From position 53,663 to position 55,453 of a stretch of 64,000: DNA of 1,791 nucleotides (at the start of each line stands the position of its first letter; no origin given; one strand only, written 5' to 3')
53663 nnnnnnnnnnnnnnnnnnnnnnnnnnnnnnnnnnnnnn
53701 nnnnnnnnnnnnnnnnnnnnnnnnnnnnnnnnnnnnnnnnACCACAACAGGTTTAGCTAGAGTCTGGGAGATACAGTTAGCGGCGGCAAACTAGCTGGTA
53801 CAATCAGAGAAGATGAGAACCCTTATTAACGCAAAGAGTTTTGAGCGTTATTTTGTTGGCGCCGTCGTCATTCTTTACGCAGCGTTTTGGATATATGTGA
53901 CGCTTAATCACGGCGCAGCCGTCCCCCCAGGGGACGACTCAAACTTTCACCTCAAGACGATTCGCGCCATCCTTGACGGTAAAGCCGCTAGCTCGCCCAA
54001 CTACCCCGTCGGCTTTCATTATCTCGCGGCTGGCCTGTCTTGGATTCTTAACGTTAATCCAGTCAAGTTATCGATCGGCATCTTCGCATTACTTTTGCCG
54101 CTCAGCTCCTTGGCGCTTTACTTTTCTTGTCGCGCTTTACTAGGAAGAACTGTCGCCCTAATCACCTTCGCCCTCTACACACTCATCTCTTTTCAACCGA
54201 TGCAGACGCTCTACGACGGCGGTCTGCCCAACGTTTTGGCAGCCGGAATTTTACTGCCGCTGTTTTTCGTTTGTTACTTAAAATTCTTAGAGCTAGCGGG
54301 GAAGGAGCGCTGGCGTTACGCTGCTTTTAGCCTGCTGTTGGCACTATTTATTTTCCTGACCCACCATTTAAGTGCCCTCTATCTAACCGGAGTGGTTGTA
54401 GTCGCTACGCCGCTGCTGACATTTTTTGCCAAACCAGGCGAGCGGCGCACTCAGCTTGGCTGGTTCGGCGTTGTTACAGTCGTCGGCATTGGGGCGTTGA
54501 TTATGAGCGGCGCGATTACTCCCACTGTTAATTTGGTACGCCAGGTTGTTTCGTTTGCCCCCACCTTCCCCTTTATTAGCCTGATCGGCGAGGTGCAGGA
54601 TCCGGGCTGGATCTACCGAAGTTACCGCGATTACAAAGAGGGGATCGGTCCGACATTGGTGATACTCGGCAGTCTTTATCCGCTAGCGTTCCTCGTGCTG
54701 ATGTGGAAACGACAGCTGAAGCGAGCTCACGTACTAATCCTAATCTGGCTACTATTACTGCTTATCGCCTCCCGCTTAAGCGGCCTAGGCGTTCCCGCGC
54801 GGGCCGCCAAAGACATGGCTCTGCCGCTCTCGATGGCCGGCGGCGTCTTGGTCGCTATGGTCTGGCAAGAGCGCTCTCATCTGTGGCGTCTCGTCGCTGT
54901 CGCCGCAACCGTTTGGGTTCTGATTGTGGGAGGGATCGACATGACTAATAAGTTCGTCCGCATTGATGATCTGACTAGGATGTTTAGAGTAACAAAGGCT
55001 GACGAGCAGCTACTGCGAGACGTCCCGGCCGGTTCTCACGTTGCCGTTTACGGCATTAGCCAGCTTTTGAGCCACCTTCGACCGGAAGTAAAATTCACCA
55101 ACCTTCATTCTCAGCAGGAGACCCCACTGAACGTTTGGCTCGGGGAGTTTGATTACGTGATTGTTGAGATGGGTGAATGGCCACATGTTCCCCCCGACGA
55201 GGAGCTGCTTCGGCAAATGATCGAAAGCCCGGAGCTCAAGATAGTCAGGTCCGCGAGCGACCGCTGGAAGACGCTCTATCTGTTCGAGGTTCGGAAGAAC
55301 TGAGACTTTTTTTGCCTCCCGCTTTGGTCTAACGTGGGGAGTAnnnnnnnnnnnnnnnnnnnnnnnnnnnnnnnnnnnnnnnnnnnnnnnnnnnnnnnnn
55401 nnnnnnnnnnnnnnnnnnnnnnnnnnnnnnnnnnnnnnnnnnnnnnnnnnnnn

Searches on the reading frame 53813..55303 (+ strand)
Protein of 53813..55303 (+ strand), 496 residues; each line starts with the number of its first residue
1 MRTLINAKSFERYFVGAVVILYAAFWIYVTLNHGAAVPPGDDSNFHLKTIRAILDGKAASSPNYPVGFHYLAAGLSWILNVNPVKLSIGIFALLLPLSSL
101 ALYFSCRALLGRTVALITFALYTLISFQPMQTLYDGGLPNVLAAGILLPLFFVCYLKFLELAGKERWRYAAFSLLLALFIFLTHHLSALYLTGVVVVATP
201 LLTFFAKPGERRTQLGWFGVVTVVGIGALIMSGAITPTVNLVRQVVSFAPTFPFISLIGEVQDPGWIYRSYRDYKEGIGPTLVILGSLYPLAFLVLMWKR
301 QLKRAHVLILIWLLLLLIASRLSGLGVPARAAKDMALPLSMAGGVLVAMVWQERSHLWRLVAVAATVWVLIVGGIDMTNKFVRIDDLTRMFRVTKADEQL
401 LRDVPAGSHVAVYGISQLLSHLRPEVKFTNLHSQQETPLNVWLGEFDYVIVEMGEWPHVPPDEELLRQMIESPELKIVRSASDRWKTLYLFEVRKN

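Call 6: search_protein_families(library=pfam, proteins=[window:53813-55303:+])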
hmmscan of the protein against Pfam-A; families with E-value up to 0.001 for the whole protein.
window:53813-55303:+ (496 aa): 1 family
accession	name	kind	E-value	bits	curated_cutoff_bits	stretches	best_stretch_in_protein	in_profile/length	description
PF20176.3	DUF6541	-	3.4e-06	26.1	29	1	15-318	96-407/646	Family of unknown function (DUF6541)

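Call 67: search_protein_families(library=ncbifam, proteins=[window:53813-55303:+], max_evalue=1e-10)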
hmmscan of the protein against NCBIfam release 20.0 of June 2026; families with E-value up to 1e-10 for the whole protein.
window:53813-55303:+ (496 aa): 0 families
